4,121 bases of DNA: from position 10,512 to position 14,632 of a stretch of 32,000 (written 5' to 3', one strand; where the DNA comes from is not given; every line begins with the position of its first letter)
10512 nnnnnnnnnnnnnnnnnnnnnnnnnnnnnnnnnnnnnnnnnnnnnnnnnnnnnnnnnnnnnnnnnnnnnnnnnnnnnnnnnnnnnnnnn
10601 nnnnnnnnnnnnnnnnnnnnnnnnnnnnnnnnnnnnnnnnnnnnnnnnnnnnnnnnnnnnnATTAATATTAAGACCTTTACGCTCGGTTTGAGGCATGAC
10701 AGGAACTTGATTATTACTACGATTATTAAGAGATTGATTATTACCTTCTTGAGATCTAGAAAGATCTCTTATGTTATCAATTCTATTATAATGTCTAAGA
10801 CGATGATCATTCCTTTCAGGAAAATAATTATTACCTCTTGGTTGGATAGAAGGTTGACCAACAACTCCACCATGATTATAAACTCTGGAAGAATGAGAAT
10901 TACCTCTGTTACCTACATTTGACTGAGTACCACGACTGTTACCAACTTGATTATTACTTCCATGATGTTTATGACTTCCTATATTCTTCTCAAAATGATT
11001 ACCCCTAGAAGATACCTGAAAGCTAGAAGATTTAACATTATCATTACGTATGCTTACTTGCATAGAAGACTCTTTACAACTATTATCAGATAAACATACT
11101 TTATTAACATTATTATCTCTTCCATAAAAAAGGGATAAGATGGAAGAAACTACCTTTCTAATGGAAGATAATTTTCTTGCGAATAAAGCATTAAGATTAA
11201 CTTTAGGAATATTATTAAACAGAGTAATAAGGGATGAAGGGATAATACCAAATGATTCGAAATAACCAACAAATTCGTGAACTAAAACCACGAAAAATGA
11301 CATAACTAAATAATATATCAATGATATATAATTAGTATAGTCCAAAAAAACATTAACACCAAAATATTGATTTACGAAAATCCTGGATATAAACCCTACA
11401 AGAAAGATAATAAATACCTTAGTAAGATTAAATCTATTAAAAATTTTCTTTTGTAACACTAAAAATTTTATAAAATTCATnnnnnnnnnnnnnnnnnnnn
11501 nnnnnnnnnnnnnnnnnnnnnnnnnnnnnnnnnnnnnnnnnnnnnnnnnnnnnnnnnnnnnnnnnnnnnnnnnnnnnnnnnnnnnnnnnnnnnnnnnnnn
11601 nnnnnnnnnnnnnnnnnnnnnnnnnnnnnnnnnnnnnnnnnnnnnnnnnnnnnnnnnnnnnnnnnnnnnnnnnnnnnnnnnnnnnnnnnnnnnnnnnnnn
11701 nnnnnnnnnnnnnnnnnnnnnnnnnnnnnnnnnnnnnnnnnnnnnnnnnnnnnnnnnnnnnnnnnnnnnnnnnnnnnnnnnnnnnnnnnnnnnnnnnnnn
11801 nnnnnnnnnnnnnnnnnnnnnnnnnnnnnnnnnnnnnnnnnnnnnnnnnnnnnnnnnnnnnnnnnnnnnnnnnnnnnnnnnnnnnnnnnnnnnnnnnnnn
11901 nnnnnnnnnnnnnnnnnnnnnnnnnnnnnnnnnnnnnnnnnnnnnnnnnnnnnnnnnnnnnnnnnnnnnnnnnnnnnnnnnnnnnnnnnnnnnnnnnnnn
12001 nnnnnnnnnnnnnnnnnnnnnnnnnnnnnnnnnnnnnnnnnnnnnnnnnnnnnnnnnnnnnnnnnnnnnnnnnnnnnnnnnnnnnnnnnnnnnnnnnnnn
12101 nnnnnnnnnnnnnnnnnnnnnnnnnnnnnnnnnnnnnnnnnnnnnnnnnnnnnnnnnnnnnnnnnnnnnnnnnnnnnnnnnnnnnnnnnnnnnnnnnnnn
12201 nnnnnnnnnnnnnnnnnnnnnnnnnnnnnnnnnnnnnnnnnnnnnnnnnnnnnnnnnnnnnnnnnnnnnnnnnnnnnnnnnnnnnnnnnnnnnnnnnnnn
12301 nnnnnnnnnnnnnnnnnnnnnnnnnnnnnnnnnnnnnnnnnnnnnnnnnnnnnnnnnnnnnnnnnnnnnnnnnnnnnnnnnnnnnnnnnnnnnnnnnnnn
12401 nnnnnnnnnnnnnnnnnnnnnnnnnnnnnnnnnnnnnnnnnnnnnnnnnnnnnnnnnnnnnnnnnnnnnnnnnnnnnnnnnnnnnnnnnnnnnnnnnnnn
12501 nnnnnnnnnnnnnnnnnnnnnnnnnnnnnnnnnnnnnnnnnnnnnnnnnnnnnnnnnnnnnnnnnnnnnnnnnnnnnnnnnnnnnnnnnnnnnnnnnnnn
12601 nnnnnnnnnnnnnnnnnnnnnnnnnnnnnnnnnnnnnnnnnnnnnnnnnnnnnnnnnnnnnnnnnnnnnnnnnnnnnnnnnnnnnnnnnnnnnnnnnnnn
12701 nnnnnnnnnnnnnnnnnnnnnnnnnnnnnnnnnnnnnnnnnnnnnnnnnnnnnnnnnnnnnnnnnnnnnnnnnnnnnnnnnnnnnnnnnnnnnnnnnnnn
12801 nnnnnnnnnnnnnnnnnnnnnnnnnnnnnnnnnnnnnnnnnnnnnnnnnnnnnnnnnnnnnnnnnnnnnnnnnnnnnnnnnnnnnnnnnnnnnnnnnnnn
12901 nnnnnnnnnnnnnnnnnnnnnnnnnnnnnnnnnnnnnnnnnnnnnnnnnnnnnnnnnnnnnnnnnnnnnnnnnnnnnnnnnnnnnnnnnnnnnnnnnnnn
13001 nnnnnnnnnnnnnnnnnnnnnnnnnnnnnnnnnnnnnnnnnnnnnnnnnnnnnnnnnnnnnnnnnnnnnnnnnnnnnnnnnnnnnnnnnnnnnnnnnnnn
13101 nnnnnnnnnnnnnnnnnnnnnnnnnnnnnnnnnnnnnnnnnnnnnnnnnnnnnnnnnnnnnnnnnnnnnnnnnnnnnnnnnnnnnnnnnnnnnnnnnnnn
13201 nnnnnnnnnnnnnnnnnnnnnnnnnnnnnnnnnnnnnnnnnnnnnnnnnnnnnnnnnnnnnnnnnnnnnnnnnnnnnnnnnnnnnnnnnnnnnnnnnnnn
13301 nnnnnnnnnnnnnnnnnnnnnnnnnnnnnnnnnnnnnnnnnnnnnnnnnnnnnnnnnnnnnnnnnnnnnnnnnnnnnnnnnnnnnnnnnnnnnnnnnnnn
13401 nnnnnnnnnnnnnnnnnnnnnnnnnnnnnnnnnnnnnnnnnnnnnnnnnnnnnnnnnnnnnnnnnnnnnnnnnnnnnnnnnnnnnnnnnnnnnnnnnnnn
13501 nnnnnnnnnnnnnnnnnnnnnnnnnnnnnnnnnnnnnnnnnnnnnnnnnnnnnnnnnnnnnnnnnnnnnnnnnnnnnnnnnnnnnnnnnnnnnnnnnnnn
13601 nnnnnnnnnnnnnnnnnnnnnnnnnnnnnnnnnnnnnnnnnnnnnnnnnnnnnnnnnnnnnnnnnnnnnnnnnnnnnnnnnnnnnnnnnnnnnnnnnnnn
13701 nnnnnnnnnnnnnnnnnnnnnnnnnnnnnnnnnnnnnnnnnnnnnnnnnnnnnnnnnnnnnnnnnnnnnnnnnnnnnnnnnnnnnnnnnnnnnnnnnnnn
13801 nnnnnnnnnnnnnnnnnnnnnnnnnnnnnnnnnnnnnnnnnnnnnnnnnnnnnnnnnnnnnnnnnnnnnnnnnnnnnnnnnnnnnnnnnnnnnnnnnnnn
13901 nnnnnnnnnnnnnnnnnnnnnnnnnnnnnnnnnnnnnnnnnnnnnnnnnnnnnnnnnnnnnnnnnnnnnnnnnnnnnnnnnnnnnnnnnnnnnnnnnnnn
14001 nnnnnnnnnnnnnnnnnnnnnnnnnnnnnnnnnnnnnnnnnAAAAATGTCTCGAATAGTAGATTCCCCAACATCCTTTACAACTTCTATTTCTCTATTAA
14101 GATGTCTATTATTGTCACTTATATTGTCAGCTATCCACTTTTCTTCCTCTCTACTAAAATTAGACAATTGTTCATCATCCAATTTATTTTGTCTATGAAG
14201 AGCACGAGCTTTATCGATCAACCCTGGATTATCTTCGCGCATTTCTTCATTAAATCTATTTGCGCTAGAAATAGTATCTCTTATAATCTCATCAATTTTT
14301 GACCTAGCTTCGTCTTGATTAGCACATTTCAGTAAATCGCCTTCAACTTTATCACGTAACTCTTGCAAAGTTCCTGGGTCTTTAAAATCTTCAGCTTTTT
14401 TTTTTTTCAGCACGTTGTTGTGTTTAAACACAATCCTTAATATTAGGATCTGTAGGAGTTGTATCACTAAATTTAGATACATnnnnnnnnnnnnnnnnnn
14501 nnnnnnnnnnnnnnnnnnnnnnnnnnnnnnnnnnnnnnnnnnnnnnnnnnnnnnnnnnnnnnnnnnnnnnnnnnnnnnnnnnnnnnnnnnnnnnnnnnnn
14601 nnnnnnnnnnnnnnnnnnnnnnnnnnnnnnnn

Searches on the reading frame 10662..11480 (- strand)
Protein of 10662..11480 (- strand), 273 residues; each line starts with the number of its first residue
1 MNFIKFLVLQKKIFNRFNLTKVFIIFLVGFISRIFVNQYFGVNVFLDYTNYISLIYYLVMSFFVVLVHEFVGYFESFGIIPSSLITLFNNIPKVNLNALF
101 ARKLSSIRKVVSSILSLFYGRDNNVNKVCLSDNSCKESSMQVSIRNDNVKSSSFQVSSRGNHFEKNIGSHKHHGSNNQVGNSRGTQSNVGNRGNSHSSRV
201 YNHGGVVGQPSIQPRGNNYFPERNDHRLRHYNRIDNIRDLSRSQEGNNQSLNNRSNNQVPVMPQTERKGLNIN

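Call 52: search_protein_families(library=pfam, proteins=[window:10662-11480:-], max_evalue=0.1)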
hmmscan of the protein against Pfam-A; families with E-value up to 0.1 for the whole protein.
seq(273 aa): 0 families

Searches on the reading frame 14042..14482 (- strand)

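Call 76: search_protein_families(library=pfam, proteins=[window:14042-14482:-], max_evalue=0.1)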
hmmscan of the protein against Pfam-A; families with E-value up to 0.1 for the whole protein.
seq(147 aa): 3 families
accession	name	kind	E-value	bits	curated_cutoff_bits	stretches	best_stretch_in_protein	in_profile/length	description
PF10757.14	YbaJ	-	0.0059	17.6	25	1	83-135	3-55/118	Biofilm formation regulator YbaJ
PF14661.11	HAUS6_N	-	0.025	14.6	26.4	1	24-126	119-219/233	HAUS augmin-like complex subunit 6 N-terminus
PF12939.12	DUF3837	-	0.095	13.6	25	0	32-83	42-92/101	Domain of unknown function (DUF3837)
